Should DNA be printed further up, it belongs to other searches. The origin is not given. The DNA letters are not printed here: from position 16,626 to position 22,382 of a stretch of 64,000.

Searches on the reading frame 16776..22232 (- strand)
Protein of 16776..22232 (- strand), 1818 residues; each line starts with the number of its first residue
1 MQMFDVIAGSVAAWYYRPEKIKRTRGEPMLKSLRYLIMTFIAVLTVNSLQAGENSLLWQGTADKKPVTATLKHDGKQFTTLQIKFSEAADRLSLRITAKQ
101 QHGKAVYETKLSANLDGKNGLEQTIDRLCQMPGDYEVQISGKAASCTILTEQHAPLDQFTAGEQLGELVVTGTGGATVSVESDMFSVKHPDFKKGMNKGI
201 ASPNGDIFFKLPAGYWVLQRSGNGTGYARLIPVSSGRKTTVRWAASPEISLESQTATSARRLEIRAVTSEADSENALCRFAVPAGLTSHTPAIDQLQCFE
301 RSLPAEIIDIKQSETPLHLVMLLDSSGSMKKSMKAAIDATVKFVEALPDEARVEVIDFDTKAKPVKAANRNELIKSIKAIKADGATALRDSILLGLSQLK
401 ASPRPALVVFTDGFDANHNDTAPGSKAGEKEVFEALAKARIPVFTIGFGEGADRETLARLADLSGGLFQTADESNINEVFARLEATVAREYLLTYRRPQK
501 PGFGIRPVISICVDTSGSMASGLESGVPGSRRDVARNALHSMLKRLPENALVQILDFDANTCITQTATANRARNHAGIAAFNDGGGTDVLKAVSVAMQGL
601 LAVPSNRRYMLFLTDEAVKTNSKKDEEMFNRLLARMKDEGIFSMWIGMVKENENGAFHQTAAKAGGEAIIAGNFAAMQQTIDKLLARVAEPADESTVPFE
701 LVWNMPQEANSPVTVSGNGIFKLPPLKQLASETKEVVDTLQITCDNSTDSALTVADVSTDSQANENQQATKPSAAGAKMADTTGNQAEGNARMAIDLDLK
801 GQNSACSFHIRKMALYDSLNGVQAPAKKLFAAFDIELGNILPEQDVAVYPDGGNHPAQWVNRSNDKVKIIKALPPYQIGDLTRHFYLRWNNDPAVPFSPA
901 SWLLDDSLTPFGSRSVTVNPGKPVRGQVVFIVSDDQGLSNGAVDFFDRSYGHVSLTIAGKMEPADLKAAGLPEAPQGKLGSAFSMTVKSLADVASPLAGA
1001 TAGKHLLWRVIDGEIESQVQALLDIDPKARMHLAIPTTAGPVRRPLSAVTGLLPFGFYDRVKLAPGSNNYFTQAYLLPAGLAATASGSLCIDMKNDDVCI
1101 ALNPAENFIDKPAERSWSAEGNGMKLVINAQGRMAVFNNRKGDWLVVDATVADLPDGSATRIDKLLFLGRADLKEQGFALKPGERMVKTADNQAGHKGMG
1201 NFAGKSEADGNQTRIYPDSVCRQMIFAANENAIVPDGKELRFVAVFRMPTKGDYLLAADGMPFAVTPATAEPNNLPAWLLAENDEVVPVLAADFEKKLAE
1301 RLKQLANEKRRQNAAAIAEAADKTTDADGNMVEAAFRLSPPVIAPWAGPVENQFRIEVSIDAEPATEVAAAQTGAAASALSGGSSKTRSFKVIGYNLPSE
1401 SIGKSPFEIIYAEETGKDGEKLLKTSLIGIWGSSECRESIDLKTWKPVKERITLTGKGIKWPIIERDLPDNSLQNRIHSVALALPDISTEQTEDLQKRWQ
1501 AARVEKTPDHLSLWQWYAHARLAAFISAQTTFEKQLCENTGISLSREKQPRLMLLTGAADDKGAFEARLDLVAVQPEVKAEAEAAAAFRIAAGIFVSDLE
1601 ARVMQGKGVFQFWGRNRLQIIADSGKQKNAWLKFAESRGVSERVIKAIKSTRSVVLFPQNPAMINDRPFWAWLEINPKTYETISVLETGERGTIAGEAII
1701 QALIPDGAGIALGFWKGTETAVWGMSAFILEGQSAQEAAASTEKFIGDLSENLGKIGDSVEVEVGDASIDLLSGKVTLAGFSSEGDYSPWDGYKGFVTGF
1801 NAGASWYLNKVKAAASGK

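Call 13: search_protein_families(library=pfam, proteins=[window:16776-22232:-], max_evalue=0.01)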
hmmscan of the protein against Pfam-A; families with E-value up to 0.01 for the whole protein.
window:16776-22232:- (1818 aa): 6 families
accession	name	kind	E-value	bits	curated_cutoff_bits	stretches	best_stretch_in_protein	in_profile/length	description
PF13519.12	VWA_2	-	2.8e-22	79.8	27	2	319-413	1-106/107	von Willebrand factor type A domain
PF00092.34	VWA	-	4.7e-19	69.7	23.8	2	319-480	2-172/174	von Willebrand factor type A domain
PF13768.12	VWA_3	-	7.2e-18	65.5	27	1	319-468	3-153/155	von Willebrand factor type A domain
PF09967.15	DUF2201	-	1.7e-07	31.8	26.4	1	319-425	1-100/123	VWA-like domain (DUF2201)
PF05762.20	VWA_CoxE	-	5.3e-07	29.7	26.4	1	308-419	47-165/222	VWA domain containing CoxE-like protein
PF10138.15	vWA-TerF-like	-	0.00029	21.5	29.4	0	319-465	4-157/200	vWA found in TerF C terminus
